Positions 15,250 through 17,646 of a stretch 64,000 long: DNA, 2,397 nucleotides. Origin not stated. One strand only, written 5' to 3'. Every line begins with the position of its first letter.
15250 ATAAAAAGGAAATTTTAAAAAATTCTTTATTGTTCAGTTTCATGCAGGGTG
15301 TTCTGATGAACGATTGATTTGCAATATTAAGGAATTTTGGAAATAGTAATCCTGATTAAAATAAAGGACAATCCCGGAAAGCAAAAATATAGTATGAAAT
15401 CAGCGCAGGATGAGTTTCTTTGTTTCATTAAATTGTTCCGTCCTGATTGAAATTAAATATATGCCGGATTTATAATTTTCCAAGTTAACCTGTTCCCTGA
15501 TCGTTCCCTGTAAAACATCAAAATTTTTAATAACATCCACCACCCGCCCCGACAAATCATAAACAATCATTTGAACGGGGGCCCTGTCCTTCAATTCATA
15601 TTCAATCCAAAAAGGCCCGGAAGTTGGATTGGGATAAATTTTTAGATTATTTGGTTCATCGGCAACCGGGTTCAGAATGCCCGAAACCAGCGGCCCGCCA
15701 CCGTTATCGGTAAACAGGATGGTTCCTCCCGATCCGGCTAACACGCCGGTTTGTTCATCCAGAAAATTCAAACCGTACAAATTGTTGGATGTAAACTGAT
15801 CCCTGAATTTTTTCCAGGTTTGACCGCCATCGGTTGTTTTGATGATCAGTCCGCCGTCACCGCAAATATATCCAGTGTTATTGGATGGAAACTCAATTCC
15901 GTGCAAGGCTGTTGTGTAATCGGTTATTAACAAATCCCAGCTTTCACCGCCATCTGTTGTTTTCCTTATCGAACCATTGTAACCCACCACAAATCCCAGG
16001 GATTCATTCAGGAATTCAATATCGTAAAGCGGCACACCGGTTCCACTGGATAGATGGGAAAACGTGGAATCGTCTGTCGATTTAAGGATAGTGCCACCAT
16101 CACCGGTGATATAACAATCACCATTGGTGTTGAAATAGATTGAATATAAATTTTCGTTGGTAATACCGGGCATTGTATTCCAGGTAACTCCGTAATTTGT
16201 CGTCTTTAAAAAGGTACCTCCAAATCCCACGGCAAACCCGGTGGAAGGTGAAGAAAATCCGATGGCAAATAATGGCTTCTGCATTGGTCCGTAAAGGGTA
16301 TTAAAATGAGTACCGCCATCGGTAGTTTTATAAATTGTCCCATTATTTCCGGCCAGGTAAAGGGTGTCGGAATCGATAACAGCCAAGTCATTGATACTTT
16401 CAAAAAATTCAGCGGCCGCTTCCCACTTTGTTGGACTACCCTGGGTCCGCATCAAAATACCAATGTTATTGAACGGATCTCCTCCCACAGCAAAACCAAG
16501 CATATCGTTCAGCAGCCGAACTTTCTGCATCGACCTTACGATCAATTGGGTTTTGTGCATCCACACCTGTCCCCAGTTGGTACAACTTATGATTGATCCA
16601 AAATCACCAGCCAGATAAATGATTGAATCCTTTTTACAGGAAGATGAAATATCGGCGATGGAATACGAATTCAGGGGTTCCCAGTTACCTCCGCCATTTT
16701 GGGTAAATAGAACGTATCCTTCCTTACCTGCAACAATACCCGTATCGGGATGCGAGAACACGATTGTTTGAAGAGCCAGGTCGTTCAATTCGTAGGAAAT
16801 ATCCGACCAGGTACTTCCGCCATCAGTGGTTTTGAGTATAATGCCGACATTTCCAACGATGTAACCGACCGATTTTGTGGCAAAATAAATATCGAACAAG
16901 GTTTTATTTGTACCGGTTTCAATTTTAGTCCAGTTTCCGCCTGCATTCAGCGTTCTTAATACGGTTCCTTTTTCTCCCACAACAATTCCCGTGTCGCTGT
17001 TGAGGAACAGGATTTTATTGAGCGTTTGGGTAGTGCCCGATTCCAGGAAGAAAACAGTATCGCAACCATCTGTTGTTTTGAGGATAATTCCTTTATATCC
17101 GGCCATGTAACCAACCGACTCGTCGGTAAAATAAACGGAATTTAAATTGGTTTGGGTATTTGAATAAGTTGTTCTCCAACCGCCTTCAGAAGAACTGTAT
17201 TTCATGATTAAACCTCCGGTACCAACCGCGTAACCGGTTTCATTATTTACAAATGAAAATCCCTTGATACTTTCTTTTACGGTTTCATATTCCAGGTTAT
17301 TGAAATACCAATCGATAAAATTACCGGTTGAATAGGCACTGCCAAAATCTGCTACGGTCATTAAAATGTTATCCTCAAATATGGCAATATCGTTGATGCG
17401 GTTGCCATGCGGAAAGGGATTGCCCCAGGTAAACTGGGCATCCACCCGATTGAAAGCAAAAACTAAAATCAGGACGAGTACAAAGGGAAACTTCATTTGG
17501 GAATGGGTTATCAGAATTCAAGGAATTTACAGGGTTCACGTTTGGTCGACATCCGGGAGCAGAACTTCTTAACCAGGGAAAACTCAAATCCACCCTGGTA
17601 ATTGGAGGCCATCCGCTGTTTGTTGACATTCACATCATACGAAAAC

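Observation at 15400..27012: Tight four-gene T9SS operon: two type-B-CTD giant surface proteins share one PorP/SprF and a type-A-CTD beta-propeller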

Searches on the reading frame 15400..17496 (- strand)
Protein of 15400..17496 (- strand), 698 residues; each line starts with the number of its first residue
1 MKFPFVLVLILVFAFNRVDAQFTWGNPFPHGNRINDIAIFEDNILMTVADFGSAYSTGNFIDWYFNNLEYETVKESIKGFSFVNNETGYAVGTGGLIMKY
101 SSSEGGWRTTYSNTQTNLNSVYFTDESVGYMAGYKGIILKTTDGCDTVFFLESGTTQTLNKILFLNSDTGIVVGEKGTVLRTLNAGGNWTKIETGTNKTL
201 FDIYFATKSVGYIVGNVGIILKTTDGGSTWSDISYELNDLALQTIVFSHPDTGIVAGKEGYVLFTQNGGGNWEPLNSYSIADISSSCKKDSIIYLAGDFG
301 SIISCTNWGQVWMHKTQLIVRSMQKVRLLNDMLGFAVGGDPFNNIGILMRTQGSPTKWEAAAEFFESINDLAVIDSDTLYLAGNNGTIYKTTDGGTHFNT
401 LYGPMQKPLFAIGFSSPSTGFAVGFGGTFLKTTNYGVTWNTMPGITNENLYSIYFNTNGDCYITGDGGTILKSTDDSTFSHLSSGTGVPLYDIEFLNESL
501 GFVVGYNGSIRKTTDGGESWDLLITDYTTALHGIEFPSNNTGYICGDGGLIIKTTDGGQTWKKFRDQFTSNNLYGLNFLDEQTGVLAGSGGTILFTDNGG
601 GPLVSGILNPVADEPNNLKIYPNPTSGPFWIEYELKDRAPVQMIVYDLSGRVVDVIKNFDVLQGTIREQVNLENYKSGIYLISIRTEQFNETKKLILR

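Call 4: search_protein_families(library=ncbifam, proteins=[window:15400-17496:-], max_evalue=0.01)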
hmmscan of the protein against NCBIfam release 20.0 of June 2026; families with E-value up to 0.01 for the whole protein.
window:15400-17496:- (698 aa): 5 families
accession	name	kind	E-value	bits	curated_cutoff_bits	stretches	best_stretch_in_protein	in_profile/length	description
NF010237.0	PRK13684.1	equivalog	8.3e-48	163.1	326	5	188-275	36-124/334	photosynthesis system II assembly factor Ycf48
NF045728.1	glycosyl_F510_1955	equivalog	5e-17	62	175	2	348-453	117-224/246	F510_1955 family glycosylhydrolase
TIGR04183.1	Por_Secre_tail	domain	3.4e-12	46.2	23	1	620-697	1-71/72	T9SS type A sorting domain-containing protein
NF038113.1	T9SSA_dep_M36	equivalog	4.6e-12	44.9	885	1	616-698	791-869/869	T9SS-dependent M36 family metallopeptidase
NF052323.1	T9SSA_dep_M6i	equivalog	3.9e-05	21.8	600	1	621-694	961-1034/1043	T9SS-dependent M6-like inactivated metalloprotease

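Call 5: search_protein_families(library=pfam, proteins=[window:15400-17496:-], max_evalue=0.01)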
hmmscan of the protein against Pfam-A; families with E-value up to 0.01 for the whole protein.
window:15400-17496:- (698 aa): 5 families
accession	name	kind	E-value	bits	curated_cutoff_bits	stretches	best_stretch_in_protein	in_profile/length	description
PF14870.12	PSII_BNR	-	1.9e-45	155.8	27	5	188-275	8-97/303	Photosynthesis system II assembly factor YCF48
PF18962.6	Por_Secre_tail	-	4.1e-13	49.9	27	1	620-696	1-74/75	Secretion system C-terminal sorting domain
PF15902.12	Sortilin-Vps10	-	4.9e-13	49.1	33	2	178-278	2-115/446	Sortilin, neurotensin receptor 3,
PF19755.4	DUF6242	-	8.7e-09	36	29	0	343-396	163-216/217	Domain of unknown function (DUF6242)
PF02012.26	BNR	-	9e-05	22.3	27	0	554-563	3-12/12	BNR/Asp-box repeat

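Call 40: search_solved_structures(query=window:15400-17496:-, max_evalue=0.01)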
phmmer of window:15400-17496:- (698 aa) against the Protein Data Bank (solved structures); distinct sequences matched with E-value up to 0.01: 9.
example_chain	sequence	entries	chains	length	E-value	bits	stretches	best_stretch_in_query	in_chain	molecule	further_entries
2xbg_A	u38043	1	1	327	4.5e-21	78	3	470-563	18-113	YCF48-LIKE PROTEIN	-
5ojp_A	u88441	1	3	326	8.7e-21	77.1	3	482-563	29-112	Ycf48-like protein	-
5oj5_A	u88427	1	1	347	9.8e-21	76.9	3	482-563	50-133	Ycf48-like protein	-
5ojr_A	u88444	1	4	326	1.2e-20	76.6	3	482-563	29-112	Ycf48-like protein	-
8am5_S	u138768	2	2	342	9.1e-18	67.1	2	377-554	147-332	Photosystem II assembly lipoprotein Ycf48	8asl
5oj3_A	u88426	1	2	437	1.2e-15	60.1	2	185-236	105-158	Photosystem II stability/assembly factor HCF136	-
7zqg_A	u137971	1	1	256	0.00038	22.1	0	77-269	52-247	Pizza6-KSH-TSH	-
7zq2_A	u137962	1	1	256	0.00057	21.5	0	78-226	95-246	Pizza6-RSH-TSH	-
6qsd_A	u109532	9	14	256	0.00093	20.8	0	77-226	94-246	Pizza6S | Pizza6-S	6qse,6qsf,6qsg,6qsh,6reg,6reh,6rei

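Call 60: find_homologous_proteins(query=window:15400-17496:-, max_evalue=1e-10)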
Query window:15400-17496:- (698 aa): 4201 proteins with E <= 1e-10 among 8000 candidates; the best 120 are listed.
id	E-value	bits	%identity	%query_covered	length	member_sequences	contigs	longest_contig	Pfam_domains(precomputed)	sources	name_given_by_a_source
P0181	0.0e+0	1592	100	100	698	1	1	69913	PF18962.8,PF14870.13,PF15902.13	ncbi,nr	ncbi:MAG: T9SS type A sorting domain-containing protein [Bacteroidales bacterium]|nr:T9SS type A sor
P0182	1.8e-126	441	36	100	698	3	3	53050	PF18962.8,PF14870.13,PF15902.13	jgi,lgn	jgi:photosystem II stability/assembly factor-like uncharacterized protein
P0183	2.1e-121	425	35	99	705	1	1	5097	PF18962.8,PF14870.13,PF15902.13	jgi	jgi:photosystem II stability/assembly factor-like uncharacterized protein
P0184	6.9e-118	413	36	99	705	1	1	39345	PF18962.8,PF14870.13,PF15902.13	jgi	jgi:photosystem II stability/assembly factor-like uncharacterized protein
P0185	3.4e-116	407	36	100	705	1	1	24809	PF18962.8,PF25852.1,PF14870.13,PF02012.27,PF15902.13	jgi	jgi:photosystem II stability/assembly factor-like uncharacterized protein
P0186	3.0e-114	401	29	100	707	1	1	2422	PF18962.8,PF14870.13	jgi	jgi:photosystem II stability/assembly factor-like uncharacterized protein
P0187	5.6e-110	387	34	100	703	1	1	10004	PF18962.8,PF14870.13,PF15902.13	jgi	-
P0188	2.1e-109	385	36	99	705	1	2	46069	PF18962.8,PF14870.13,PF15902.13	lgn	-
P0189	5.0e-108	380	36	97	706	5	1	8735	PF18962.8,PF14870.13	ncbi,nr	ncbi:MAG: T9SS type A sorting domain-containing protein [Bacteroidales bacterium]|nr:T9SS type A sor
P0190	2.3e-107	378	33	99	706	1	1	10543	PF23366.2,PF18962.8,PF14870.13,PF15902.13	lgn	-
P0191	7.9e-107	376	35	97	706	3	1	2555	PF18962.8,PF14870.13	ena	-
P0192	1.5e-106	375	35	100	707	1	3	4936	PF18962.8,PF14870.13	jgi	-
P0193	1.9e-106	375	36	100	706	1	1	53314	PF18962.8,PF14870.13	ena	-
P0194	8.7e-105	370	35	99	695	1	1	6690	PF18962.8,PF14870.13,PF15902.13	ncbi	-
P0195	1.3e-104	369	33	99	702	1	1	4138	PF18962.8,PF14870.13,PF15902.13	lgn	-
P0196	1.9e-104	369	32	77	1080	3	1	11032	PF00404.25,PF18962.8,PF14870.13,PF13860.13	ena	-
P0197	9.1e-103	363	29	97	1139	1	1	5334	PF15780.12,PF18962.8,PF14870.13,PF22544.3,PF15902.13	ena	-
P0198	1.5e-102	362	35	100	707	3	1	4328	PF18962.8,PF14870.13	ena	-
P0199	2.0e-102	362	35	95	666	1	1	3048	PF18962.8,PF14870.13,PF15902.13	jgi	-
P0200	1.0e-101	360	31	85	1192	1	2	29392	PF18962.8,PF14870.13,PF24595.2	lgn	-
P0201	2.2e-101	358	34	98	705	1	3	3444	PF18962.8,PF14870.13,PF15902.13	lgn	-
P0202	1.0e-100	356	34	100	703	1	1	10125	PF18962.8,PF14870.13,PF15902.13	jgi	jgi:photosystem II stability/assembly factor-like uncharacterized protein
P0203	1.2e-100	356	31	100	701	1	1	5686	PF18962.8,PF14870.13,PF15902.13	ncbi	-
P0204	5.2e-99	351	31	100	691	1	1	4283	PF18962.8,PF14870.13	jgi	jgi:photosystem II stability/assembly factor-like uncharacterized protein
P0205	6.4e-99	350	33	97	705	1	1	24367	PF18962.8,PF14870.13,PF15902.13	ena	-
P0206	1.3e-98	349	27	100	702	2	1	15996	PF18962.8,PF14870.13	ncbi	ncbi:MAG: YCF48-related protein [Ignavibacteria bacterium]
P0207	1.6e-98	349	30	78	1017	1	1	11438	PF19408.6,PF13895.13,PF00801.27,PF18962.8,PF14870.13,PF07354.19,PF19081.7,PF02012.27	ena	-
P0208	1.8e-98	349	33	99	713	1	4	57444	PF18962.8,PF14870.13,PF15902.13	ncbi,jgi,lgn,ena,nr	ncbi:MAG TPA: YCF48-related protein [Bacteroidales bacterium]|nr:YCF48-related protein [Bacteroidale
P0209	1.8e-98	349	28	100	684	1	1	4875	PF18962.8,PF14870.13,PF15902.13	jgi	jgi:photosystem II stability/assembly factor-like uncharacterized protein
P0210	4.0e-98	348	28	97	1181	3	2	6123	PF14870.13,PF13860.13,PF02012.27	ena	-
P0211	8.2e-98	347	28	88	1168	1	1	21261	PF18962.8,PF14870.13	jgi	jgi:photosystem II stability/assembly factor-like uncharacterized protein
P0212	2.2e-97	345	30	85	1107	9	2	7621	PF19408.6,PF13895.13,PF00801.27,PF18962.8,PF14870.13,PF07354.19,PF19081.7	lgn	-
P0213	3.9e-97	344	33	100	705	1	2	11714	PF18962.8,PF14870.13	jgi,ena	-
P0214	4.5e-97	344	32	100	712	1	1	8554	PF23366.2,PF18962.8,PF14870.13,PF15902.13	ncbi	-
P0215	1.6e-96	342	31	99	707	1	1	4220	PF18962.8,PF14870.13,PF15902.13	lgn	-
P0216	2.8e-95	338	30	86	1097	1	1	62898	PF22073.3,PF15780.12,PF07610.18,PF18962.8,PF14870.13,PF12371.15,PF02012.27,PF22544.3,PF15902.13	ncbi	ncbi:MAG: YCF48-related protein [Bacteroidota bacterium]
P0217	5.1e-95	337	29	88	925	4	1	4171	PF18962.8,PF14870.13,PF13860.13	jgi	-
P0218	9.5e-95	337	29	100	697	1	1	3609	PF18962.8,PF14870.13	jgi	jgi:photosystem II stability/assembly factor-like uncharacterized protein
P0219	5.3e-93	331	28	89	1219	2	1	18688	PF18962.8,PF14870.13,PF16656.12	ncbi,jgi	jgi:photosystem II stability/assembly factor-like uncharacterized protein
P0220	2.4e-91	325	33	87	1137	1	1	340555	PF19408.6,PF18962.8,PF14870.13,PF18911.7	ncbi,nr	ncbi:MAG: T9SS type A sorting domain-containing protein [Bacteroidetes bacterium]|nr:T9SS type A sor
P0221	3.3e-91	325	28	97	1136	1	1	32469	PF15780.12,PF18962.8,PF14870.13,PF22544.3,PF15902.13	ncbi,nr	ncbi:MAG: YCF48-related protein [Bacteroidota bacterium]|nr:YCF48-related protein [Bacteroidota bact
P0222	4.4e-91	324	26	81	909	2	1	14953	PF19408.6,PF18962.8,PF14870.13,PF15902.13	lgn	-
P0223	6.5e-91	324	27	98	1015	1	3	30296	PF23366.2,PF18962.8,PF14870.13,PF02012.27,PF15902.13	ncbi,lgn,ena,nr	ncbi:MAG: hypothetical protein CL946_01890 [Ectothiorhodospiraceae bacterium]|nr:hypothetical protei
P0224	3.5e-89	318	32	100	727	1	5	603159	PF18962.8,PF14870.13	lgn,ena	-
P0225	1.2e-88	316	29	99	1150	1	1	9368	PF15780.12,PF07610.18,PF18962.8,PF14870.13,PF22544.3,PF15902.13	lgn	-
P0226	1.6e-88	316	33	85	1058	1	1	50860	PF19190.7,PF14870.13,PF13860.13,PF02012.27,PF22544.3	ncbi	-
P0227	5.4e-88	314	27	99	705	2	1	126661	PF18962.8,PF14870.13,PF02012.27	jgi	jgi:photosystem II stability/assembly factor-like uncharacterized protein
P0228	9.0e-88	313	29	82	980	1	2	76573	PF14870.13,PF02012.27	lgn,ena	-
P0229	2.9e-87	312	29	88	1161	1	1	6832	PF18962.8,PF14870.13,PF00041.28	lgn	-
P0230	3.1e-87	312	30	72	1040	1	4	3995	PF18962.8,PF14870.13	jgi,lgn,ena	-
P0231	1.5e-86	309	35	63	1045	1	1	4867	PF07679.23,PF13927.13,PF18962.8,PF14870.13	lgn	-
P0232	1.5e-86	309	33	86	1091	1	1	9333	PF18962.8,PF14870.13,PF13860.13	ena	-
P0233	2.5e-86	309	31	85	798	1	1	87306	PF18962.8,PF14870.13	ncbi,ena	-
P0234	3.8e-86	308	27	97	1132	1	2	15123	PF18962.8,PF25852.1,PF14870.13,PF02012.27,PF15902.13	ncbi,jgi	-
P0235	4.4e-86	308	32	86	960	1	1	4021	PF13895.13,PF18962.8,PF14870.13,PF19081.7,PF02012.27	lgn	-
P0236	5.8e-86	307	31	72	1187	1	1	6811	PF18962.8,PF14870.13,PF01483.28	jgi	jgi:photosystem II stability/assembly factor-like uncharacterized protein/subtilisin-like proprotein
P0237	1.3e-85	306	31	86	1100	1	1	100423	PF13895.13,PF00801.27,PF18962.8,PF14870.13,PF07354.19,PF26099.1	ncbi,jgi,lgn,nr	ncbi:MAG TPA: YCF48-related protein [Bacteroidia bacterium]|nr:YCF48-related protein [Bacteroidia ba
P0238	2.9e-85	305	29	77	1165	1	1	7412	PF14870.13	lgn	-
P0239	3.1e-85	305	33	92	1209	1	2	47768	PF00801.27,PF00963.25,PF14870.13,PF13860.13,PF18911.7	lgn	-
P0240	6.9e-85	304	29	72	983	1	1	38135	PF14870.13,PF02012.27,PF15902.13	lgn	-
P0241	9.0e-85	304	30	72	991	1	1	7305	PF18962.8,PF25788.3,PF14870.13,PF13860.13,PF00041.28,PF16656.12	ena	-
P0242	1.1e-84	303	31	100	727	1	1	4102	PF18962.8,PF14870.13,PF02012.27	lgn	-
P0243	1.1e-84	303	29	89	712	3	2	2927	PF18962.8,PF14870.13,PF02012.27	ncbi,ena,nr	ncbi:MAG TPA: YCF48-related protein [Ignavibacteria bacterium]|nr:YCF48-related protein [Ignavibacte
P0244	3.4e-84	302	28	90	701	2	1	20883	PF18962.8,PF14870.13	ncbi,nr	ncbi:MAG: T9SS type A sorting domain-containing protein [Bacteroidales bacterium]|nr:T9SS type A sor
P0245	3.8e-84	301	31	88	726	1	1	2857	PF18962.8,PF14870.13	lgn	-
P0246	3.9e-84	301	36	39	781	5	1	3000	PF18962.8,PF14870.13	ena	-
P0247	4.6e-84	301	33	84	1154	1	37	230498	PF00404.25,PF00963.25,PF18962.8,PF14870.13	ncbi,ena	-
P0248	5.3e-84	301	25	90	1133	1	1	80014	PF15780.12,PF18962.8,PF25852.1,PF14870.13,PF13810.13,PF22544.3,PF15902.13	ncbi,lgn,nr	ncbi:MAG: T9SS type A sorting domain-containing protein [Ignavibacteriales bacterium]|nr:T9SS type A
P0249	6.0e-84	301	27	98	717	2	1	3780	PF18962.8,PF14870.13,PF02012.27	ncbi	ncbi:T9SS type A sorting domain-containing protein, partial [candidate division KSB1 bacterium]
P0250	8.6e-84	300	31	76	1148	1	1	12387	PF14870.13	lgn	-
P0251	1.1e-83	300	30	99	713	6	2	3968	PF18962.8,PF14870.13,PF02012.27,PF15902.13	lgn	-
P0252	1.1e-83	300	31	100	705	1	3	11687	PF18962.8,PF14870.13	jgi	-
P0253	3.0e-83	299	28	70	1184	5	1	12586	PF14870.13,PF15902.13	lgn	-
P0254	4.7e-83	298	30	85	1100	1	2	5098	PF19408.6,PF13895.13,PF00801.27,PF18962.8,PF14870.13,PF07354.19,PF19081.7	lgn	-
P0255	5.8e-83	298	32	80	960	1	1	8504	PF00404.25,PF00963.25,PF14870.13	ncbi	ncbi:MAG: YCF48-related protein, partial [bacterium]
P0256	7.3e-83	297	34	80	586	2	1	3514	PF14870.13,PF02012.27,PF15902.13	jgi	jgi:photosystem II stability/assembly factor-like uncharacterized protein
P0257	1.0e-82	297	30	87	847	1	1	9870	PF18962.8,PF14870.13,PF02012.27,PF15902.13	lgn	-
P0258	2.4e-82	296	31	99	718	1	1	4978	PF18962.8,PF14870.13,PF15902.13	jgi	jgi:photosystem II stability/assembly factor-like uncharacterized protein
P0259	2.8e-82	295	26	99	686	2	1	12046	PF18962.8,PF14870.13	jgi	jgi:photosystem II stability/assembly factor-like uncharacterized protein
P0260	2.8e-82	295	26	88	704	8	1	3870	PF14870.13,PF02012.27,PF15902.13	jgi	-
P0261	4.6e-82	295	28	90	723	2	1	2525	PF18962.8,PF14870.13,PF02012.27,PF13088.13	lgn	-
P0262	6.5e-82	294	30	86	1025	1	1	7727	PF19408.6,PF13895.13,PF00801.27,PF18962.8,PF14870.13,PF07354.19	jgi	jgi:photosystem II stability/assembly factor-like uncharacterized protein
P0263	1.6e-81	293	27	100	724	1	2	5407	PF18962.8,PF14870.13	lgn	-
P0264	3.3e-81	292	30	100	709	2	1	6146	PF18962.8,PF14870.13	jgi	jgi:photosystem II stability/assembly factor-like uncharacterized protein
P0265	6.4e-81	291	31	75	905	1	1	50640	PF18962.8,PF14870.13,PF13620.13,PF02012.27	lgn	-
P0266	7.8e-81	291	31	63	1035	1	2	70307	PF18962.8,PF14870.13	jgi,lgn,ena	-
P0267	7.9e-81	291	30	100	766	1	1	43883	PF18962.8,PF14870.13,PF02012.27,PF15902.13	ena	-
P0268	9.6e-81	290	30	85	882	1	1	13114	PF18962.8,PF14870.13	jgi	jgi:photosystem II stability/assembly factor-like uncharacterized protein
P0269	1.0e-80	290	31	99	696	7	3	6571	PF18962.8,PF14870.13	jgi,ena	-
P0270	1.1e-80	290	28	88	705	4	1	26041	PF18962.8,PF14870.13,PF02012.27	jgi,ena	jgi:photosystem II stability/assembly factor-like uncharacterized protein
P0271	1.5e-80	290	28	85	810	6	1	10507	PF15780.12,PF18962.8,PF14870.13,PF22544.3,PF15902.13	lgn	-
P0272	1.8e-80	289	31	99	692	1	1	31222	PF18962.8,PF14870.13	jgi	-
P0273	1.9e-80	289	26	97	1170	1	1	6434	PF15780.12,PF18962.8,PF25852.1,PF14870.13,PF13860.13,PF15902.13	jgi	-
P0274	1.9e-80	289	28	97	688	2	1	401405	PF18962.8,PF14870.13,PF02012.27,PF15902.13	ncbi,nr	ncbi:MAG: YCF48-related protein [Bacteroidetes bacterium]|nr:YCF48-related protein [Bacteroidota bac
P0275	2.0e-80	289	30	73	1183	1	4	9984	PF14870.13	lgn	-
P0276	2.1e-80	289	31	83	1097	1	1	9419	PF04122.18,PF18998.7,PF14870.13,PF02012.27,PF15902.13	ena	-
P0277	2.2e-80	289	34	75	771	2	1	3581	PF18962.8,PF14870.13,PF02012.27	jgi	jgi:photosystem II stability/assembly factor-like uncharacterized protein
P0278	2.9e-80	289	32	99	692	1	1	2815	PF18962.8,PF14870.13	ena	-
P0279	3.0e-80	289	32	84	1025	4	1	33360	PF19408.6,PF13895.13,PF00801.27,PF18962.8,PF14870.13,PF07354.19,PF19081.7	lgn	-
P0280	3.2e-80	288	29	100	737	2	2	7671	PF13585.13,PF18962.8,PF14870.13,PF13860.13,PF15902.13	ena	-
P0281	9.9e-80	287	27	88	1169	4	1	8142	PF22073.3,PF15780.12,PF18962.8,PF25852.1,PF14870.13,PF02012.27,PF15902.13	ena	-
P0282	1.6e-79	286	27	100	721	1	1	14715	PF18962.8,PF14870.13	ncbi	-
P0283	2.1e-79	286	27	95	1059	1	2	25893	PF18962.8,PF14870.13,PF02012.27,PF15902.13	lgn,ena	-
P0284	2.7e-79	285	26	90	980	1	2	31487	PF18962.8,PF14870.13,PF02012.27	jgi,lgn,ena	-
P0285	2.8e-79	285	30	91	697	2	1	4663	PF18962.8,PF14870.13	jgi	-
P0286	2.9e-79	285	27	86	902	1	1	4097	PF08310.18,PF13205.13,PF25852.1,PF14870.13,PF02012.27,PF15902.13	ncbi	-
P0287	3.1e-79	285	32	85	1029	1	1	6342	PF18962.8,PF14870.13,PF13860.13,PF02012.27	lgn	-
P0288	5.3e-79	284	28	86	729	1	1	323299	PF18962.8,PF14870.13,PF02012.27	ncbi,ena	-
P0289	6.6e-79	284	28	83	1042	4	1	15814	PF18962.8,PF14870.13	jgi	jgi:photosystem II stability/assembly factor-like uncharacterized protein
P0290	7.2e-79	284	28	89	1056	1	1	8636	PF19408.6,PF14870.13,PF02012.27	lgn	-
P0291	8.8e-79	284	29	96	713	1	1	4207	PF18962.8,PF14870.13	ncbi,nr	ncbi:MAG: YCF48-related protein, partial [Candidatus Marinimicrobia bacterium]|nr:YCF48-related prot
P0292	9.9e-79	284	27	86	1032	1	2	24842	PF14870.13,PF02012.27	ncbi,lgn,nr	ncbi:MAG: hypothetical protein KKA07_04140 [Bacteroidetes bacterium]|nr:hypothetical protein [Bacter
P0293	1.3e-78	283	32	89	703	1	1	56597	PF18962.8,PF14870.13,PF02012.27,PF15902.13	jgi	jgi:photosystem II stability/assembly factor-like uncharacterized protein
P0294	1.4e-78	283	30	100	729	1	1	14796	PF23366.2,PF18962.8,PF14870.13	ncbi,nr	ncbi:MAG: T9SS type A sorting domain-containing protein [Bacteroidales bacterium]|nr:T9SS type A sor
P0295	2.4e-78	282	27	96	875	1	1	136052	PF00801.27,PF18962.8,PF14870.13,PF02012.27,PF18911.7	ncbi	-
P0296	2.4e-78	282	27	85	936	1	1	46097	PF19408.6,PF18962.8,PF14870.13,PF15902.13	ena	-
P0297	2.6e-78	282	32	85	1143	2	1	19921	PF13585.13,PF14870.13,PF12799.14,PF13855.13,PF15902.13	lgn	-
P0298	3.7e-78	282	32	86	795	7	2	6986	PF18962.8,PF14870.13,PF15902.13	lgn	-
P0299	3.8e-78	282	30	74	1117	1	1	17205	PF13895.13,PF00801.27,PF18962.8,PF14870.13,PF07354.19,PF19081.7,PF02012.27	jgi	-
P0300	4.2e-78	281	33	75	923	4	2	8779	PF19408.6,PF18962.8,PF14870.13,PF15902.13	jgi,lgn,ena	-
